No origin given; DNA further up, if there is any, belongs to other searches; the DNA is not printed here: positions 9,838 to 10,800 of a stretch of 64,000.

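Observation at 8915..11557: Orphan ParA/MinD-type ATPase embedded between phosphoribulokinase and a ferredoxin-fused flavin reductase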

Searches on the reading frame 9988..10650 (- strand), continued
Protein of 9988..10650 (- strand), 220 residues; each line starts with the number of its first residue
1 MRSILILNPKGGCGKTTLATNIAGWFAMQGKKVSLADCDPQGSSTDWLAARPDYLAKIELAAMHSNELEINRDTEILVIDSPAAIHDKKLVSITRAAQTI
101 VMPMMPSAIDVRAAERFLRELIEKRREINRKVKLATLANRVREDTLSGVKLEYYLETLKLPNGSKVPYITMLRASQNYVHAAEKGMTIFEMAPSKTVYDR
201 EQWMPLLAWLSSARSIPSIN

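Call 38: find_homologous_proteins(query=A2, max_evalue=1e-20)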
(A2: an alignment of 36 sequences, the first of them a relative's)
Query A2 (36 sequences) (214 aa, profile of the alignment): 2225 proteins with E <= 1e-20 among 8000 candidates; the best 120 are listed.
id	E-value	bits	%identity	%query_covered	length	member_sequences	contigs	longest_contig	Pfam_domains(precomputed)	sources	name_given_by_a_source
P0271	7.6e-88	312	46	100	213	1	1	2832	PF10609.16,PF01656.30,PF13614.13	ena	-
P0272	3.2e-87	310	46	100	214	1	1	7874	PF10609.16,PF01656.30,PF13614.13,PF09140.18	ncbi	-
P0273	3.7e-87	309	46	99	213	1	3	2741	PF10609.16,PF01656.30,PF13614.13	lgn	-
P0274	4.8e-87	309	44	100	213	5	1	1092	PF00142.25,PF10609.16,PF01656.30,PF13614.13,PF09140.18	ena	-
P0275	7.3e-87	308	47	100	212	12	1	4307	PF10609.16,PF01656.30,PF13614.13,PF09140.18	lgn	-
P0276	1.3e-86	308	45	100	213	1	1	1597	PF10609.16,PF01656.30,PF13614.13,PF09140.18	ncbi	ncbi:MAG: ParA family protein [Gammaproteobacteria bacterium]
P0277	1.9e-86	307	47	99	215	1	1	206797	PF10609.16,PF01656.30,PF13614.13,PF09140.18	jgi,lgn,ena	-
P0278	3.5e-86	306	44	100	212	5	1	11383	PF10609.16,PF01656.30,PF13614.13,PF09140.18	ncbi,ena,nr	ncbi:MAG TPA: chromosome partitioning protein [Chromatiales bacterium]|nr:chromosome partitioning pr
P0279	3.6e-86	306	43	99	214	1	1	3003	PF10609.16,PF01656.30,PF13614.13,PF09140.18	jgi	-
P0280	5.2e-86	306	46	100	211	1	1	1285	PF10609.16,PF01656.30,PF13614.13,PF09140.18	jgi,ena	-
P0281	5.8e-86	305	43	100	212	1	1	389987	PF10609.16,PF01656.30,PF13614.13,PF09140.18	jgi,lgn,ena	-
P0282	7.4e-86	305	45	100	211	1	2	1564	PF10609.16,PF01656.30,PF13614.13,PF09140.18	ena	-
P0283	7.7e-86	305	39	100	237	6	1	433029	PF10609.16,PF01656.30,PF13614.13,PF09140.18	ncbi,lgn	-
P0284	8.4e-86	305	43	99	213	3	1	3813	PF10609.16,PF01656.30,PF13614.13,PF09140.18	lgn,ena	-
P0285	9.3e-86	305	43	100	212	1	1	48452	PF10609.16,PF01656.30,PF13614.13,PF09140.18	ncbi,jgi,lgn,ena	-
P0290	3.0e-85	303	47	99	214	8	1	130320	PF10609.16,PF01656.30,PF13614.13,PF09140.18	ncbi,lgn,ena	-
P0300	9.0e-85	302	48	99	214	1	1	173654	PF10609.16,PF01656.30,PF13614.13,PF09140.18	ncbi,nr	ncbi:MAG: ParA family protein [Gammaproteobacteria bacterium]|nr:ParA family protein [Gammaproteobac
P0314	1.6e-84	301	49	99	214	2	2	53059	PF10609.16,PF01656.30,PF13614.13,PF09140.18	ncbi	ncbi:nucleotide-binding protein [Thiogranum longum]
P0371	7.5e-84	299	38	100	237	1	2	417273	PF10609.16,PF01656.30,PF13614.13,PF09140.18,PF13481.13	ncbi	ncbi:MAG: nucleotide-binding protein [Sulfuricaulis sp.]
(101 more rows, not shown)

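Call 39: find_encoding_contigs(protein=P0314, flank=8000, max_places=2)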
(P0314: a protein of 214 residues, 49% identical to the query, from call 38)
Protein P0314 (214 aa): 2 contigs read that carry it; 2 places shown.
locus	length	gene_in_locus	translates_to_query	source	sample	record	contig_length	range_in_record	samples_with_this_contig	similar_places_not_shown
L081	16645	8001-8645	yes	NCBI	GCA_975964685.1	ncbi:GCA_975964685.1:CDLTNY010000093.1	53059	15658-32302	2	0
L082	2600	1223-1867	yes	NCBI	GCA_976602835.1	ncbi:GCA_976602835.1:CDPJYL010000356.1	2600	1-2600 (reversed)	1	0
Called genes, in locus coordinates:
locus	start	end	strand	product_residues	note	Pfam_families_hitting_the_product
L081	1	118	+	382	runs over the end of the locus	PF01266:DAO (faint), PF05834:Lycopene_cycl (faint), PF07992:Pyr_redox_2, PF13738:Pyr_redox_3 (weak), PF00070:Pyr_redox, PF18113:Rbx_binding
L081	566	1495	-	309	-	PF13593:SBF_like, PF01758:SBF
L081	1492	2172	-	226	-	PF05494:MlaC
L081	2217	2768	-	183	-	-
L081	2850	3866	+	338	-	PF00490:ALAD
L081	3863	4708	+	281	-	PF08501:Shikimate_dh_N, PF01488:Shikimate_DH, PF18317:SDH_C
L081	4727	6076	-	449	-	PF00890:FAD_binding_2 (faint), PF07992:Pyr_redox_2, PF13738:Pyr_redox_3, PF00070:Pyr_redox, PF02852:Pyr_redox_dim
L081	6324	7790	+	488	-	PF20695:UbiD_N, PF01977:UbiD, PF20696:UbiD_C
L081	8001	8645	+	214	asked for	PF01656:CbiA, PF09140:MipZ (weak), PF10609:ParA (weak), PF13614:AAA_31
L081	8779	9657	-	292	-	PF01370:Epimerase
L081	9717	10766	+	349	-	PF00111:Fer2, PF00970:FAD_binding_6, PF00175:NAD_binding_1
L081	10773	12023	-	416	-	PF07219:HemY_N, PF13428:TPR_14 (faint), PF14559:TPR_19 (faint), PF07719:TPR_2 (faint), PF13181:TPR_8 (faint)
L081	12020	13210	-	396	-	PF04375:HemX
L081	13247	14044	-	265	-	PF02602:HEM4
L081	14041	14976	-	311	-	PF01379:Porphobil_deam, PF03900:Porphobil_deamC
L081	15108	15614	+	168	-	PF13899:Thioredoxin_7 (weak), PF13098:Thioredoxin_2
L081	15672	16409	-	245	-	PF00072:Response_reg, PF04397:LytTR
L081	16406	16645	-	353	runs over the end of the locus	PF06580:His_kinase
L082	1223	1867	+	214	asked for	PF01656:CbiA, PF09140:MipZ (weak), PF10609:ParA (weak), PF13614:AAA_31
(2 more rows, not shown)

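Call 40: find_encoding_contigs(protein=P0371, flank=8000, max_places=2)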
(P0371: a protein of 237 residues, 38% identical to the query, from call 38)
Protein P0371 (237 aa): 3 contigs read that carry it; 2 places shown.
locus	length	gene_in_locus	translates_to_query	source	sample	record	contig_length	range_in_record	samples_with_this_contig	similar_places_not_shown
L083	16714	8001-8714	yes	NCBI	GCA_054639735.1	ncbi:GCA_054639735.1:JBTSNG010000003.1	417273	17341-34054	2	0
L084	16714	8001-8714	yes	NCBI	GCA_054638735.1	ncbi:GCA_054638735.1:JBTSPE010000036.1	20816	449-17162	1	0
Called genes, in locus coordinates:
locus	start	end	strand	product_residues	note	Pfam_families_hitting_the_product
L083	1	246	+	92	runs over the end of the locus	PF07238:PilZ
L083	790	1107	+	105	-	-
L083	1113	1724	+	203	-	PF06041:DUF924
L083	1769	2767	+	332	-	PF08240:ADH_N, PF00107:ADH_zinc_N, PF13602:ADH_zinc_N_2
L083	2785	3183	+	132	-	PF02656:DUF202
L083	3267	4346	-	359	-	PF00793:DAHP_synth_1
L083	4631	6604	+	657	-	PF16177:ACAS_N, PF00501:AMP-binding, PF13193:AMP-binding_C (weak)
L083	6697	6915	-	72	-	PF09954:DUF2188 (weak)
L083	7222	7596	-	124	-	PF04126:Cyclophil_like, PF18050:Cyclophil_like2 (weak)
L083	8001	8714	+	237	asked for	PF01656:CbiA, PF09140:MipZ (faint), PF10609:ParA, PF13481:AAA_25 (weak), PF13614:AAA_31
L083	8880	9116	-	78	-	-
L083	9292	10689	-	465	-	PF03109:ABC1 (faint), PF00069:Pkinase, PF07714:PK_Tyr_Ser-Thr, PF08238:Sel1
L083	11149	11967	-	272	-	PF13489:Methyltransf_23, PF01209:Ubie_methyltran, PF05175:MTS, PF02353:CMAS (weak), PF13847:Methyltransf_31, PF08241:Methyltransf_11, PF08242:Methyltransf_12, PF13649:Methyltransf_25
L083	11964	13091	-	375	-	PF03706:LPG_synthase_TM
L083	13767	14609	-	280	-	PF00497:SBP_bac_3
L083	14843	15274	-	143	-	PF02635:DsrE (weak)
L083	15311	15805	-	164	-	-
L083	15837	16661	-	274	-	PF00497:SBP_bac_3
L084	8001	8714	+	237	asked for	PF01656:CbiA, PF09140:MipZ (faint), PF10609:ParA, PF13481:AAA_25 (weak), PF13614:AAA_31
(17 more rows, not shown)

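Call 42: find_encoding_contigs(protein=P0277, flank=6000, max_places=1)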
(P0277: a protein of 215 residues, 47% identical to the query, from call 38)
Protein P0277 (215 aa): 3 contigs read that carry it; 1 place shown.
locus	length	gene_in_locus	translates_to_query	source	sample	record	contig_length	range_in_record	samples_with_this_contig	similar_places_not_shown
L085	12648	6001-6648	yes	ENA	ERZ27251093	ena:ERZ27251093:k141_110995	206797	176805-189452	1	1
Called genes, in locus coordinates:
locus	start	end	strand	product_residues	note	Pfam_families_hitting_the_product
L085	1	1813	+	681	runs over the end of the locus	PF19310:TOP_N, PF01432:Peptidase_M3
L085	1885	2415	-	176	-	PF03167:UDG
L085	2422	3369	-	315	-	PF00753:Lactamase_B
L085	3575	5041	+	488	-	PF20695:UbiD_N, PF01977:UbiD, PF20696:UbiD_C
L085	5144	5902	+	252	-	PF00194:Carb_anhydrase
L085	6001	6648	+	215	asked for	PF01656:CbiA, PF09140:MipZ (faint), PF10609:ParA (weak), PF13614:AAA_31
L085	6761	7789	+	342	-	PF00111:Fer2, PF00970:FAD_binding_6, PF00175:NAD_binding_1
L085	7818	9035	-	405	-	PF07219:HemY_N, PF07719:TPR_2 (faint), PF13424:TPR_12 (faint), PF13428:TPR_14 (faint), PF14559:TPR_19 (faint), PF13181:TPR_8 (faint)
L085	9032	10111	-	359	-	PF04375:HemX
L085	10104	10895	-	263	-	PF02602:HEM4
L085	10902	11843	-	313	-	PF01379:Porphobil_deam, PF03900:Porphobil_deamC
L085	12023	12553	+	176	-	PF13899:Thioredoxin_7 (weak), PF13098:Thioredoxin_2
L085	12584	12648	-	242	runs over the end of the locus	PF00072:Response_reg, PF04397:LytTR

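Call 43: find_encoding_contigs(protein=P0281, flank=6000, max_places=1)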
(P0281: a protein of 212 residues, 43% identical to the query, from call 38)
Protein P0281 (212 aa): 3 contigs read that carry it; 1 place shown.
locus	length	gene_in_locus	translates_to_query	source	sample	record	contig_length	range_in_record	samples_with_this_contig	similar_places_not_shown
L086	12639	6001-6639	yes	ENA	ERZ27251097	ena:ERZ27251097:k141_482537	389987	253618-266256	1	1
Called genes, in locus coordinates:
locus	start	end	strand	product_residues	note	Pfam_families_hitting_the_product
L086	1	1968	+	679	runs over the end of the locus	PF19310:TOP_N, PF01432:Peptidase_M3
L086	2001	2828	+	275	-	PF08239:SH3_3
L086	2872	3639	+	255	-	PF03372:Exo_endo_phos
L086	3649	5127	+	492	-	PF20695:UbiD_N, PF01977:UbiD, PF20696:UbiD_C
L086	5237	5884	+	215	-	PF05494:MlaC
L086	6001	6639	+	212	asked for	PF01656:CbiA, PF09140:MipZ (faint), PF10609:ParA, PF13614:AAA_31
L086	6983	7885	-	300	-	PF02558:ApbA (weak), PF13460:NAD_binding_10, PF01370:Epimerase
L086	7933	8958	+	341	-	PF00111:Fer2, PF00970:FAD_binding_6, PF00175:NAD_binding_1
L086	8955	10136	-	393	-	PF07219:HemY_N, PF13428:TPR_14 (faint), PF13432:TPR_16 (faint)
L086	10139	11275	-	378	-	PF04375:HemX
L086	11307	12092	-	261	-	PF02602:HEM4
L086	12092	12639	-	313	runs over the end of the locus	PF01379:Porphobil_deam, PF03900:Porphobil_deamC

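Call 44: find_encoding_contigs(protein=P0300, flank=6000, max_places=1)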
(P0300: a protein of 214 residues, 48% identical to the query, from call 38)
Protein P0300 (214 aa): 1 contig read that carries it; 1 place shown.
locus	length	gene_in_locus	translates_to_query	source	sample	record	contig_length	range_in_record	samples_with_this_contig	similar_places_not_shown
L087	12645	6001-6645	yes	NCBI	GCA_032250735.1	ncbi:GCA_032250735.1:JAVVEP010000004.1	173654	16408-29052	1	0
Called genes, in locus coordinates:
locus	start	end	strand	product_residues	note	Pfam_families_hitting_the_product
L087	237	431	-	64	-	-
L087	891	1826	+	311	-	PF01226:Form_Nir_trans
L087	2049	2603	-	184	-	PF09335:VTT_dom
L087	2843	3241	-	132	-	PF13620:CarboxypepD_reg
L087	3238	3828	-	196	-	-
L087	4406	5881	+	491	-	PF20695:UbiD_N, PF01977:UbiD, PF20696:UbiD_C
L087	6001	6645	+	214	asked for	PF01656:CbiA, PF09140:MipZ (faint), PF10609:ParA (weak), PF13614:AAA_31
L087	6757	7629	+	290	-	-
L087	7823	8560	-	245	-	PF02635:DsrE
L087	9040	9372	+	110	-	PF04358:DsrC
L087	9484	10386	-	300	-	PF07731:Cu-oxidase_2 (weak), PF07732:Cu-oxidase_3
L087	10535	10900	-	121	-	PF13442:Cytochrome_CBB3, PF00034:Cytochrom_C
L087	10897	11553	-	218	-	PF02433:FixO (faint), PF00034:Cytochrom_C (faint), PF13442:Cytochrome_CBB3 (faint)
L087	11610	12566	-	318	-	PF07731:Cu-oxidase_2 (weak), PF07732:Cu-oxidase_3, PF00394:Cu-oxidase, PF07731:Cu-oxidase_2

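Call 51: find_encoding_contigs(protein=P0290, flank=6000, max_places=1)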
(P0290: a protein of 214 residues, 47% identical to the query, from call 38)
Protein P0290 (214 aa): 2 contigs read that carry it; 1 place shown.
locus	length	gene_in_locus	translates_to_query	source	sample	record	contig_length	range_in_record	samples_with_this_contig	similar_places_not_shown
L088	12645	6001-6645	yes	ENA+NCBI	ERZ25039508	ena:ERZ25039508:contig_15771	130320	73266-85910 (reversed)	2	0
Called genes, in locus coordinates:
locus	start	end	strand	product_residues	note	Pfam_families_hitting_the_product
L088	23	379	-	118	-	PF06993:DUF1304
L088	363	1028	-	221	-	PF01209:Ubie_methyltran, PF13489:Methyltransf_23, PF13847:Methyltransf_31, PF08241:Methyltransf_11, PF08242:Methyltransf_12, PF13649:Methyltransf_25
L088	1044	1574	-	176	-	PF04403:PqiA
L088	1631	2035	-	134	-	PF07681:DoxX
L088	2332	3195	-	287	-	PF01488:Shikimate_DH (weak), PF03446:NAD_binding_2, PF03807:F420_oxidored, PF14833:NAD_binding_11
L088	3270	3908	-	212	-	PF13489:Methyltransf_23, PF08241:Methyltransf_11, PF13649:Methyltransf_25 (weak)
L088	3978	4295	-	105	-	-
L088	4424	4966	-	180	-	PF06041:DUF924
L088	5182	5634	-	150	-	-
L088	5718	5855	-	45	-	-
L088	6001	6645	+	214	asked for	PF01656:CbiA, PF09140:MipZ (weak), PF10609:ParA (weak), PF13614:AAA_31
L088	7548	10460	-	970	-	PF00133:tRNA-synt_1, PF09334:tRNA-synt_1g (weak), PF13603:tRNA-synt_1_2 (weak), PF08264:Anticodon_1, PF10458:Val_tRNA-synt_C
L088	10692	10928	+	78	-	-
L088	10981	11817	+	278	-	PF01209:Ubie_methyltran, PF02353:CMAS (weak), PF13489:Methyltransf_23, PF08241:Methyltransf_11, PF08242:Methyltransf_12, PF13649:Methyltransf_25, PF13847:Methyltransf_31, PF20922:Anamorsin_N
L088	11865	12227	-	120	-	-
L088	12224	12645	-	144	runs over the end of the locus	PF04364:DNA_pol3_chi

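Call 52: find_encoding_contigs(protein=P0283, flank=6000, max_places=1)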
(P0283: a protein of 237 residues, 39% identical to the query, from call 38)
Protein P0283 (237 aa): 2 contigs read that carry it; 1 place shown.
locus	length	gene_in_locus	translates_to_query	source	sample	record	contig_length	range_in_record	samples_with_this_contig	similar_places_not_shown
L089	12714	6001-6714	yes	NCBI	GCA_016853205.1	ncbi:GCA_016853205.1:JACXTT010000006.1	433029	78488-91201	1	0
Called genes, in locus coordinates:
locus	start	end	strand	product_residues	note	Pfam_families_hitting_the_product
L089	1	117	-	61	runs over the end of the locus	PF05545:FixQ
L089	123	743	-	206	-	PF02433:FixO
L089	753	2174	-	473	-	PF00115:COX1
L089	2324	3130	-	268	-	PF04893:Yip1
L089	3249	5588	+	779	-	PF12156:ATPase-cat_bd (weak), PF00403:HMA, PF00122:E1-E2_ATPase, PF00702:Hydrolase, PF12710:HAD (weak), PF08282:Hydrolase_3 (faint)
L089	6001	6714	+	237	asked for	PF01656:CbiA, PF09140:MipZ (faint), PF10609:ParA (weak), PF13614:AAA_31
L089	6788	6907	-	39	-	-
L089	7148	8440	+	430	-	PF00672:HAMP, PF00990:GGDEF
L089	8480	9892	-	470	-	PF08238:Sel1 (faint), PF00069:Pkinase, PF07714:PK_Tyr_Ser-Thr, PF01636:APH (faint), PF03109:ABC1 (weak)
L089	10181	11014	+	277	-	PF07728:AAA_5, PF08406:CbbQ_C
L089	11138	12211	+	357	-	PF10994:DUF2817, PF24827:AstE_AspA_cat (faint)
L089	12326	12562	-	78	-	-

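Call 57: predict_structure(alignment_id=A3)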
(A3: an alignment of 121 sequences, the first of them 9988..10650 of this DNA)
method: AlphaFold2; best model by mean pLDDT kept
length: 220 residues; sequences in the alignment: 121
mean_pLDDT: 92.3   pTM: 0.91
mean pLDDT of the five models: 92.3, 91.2, 89.7, 89.1, 88.6
residues with pLDDT >= 90: 168; 70-90: 48; 50-70: 3; < 50: 1
segments of 3 or more residues with pLDDT < 50: none
pLDDT, mean of each block of 10 residues (from residue 1): 91 91 98 94 95 97 76 95 88 92 92 91 91 94 91 94 92 94 97 96 98 87
secondary structure, 60 per line:
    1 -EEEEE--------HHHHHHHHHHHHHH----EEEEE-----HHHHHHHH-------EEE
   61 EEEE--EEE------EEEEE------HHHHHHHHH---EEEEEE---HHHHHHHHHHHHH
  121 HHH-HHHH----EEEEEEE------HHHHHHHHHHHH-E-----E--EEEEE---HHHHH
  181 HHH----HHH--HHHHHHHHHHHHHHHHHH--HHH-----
elements in order: E2-6 H15-28 E33-37 H43-50 E58-64 E67-69 E76-80 H87-95 E99-104 H108-123 H125-128 E133-139 H146-157 E168-172 H176-183 H193-210
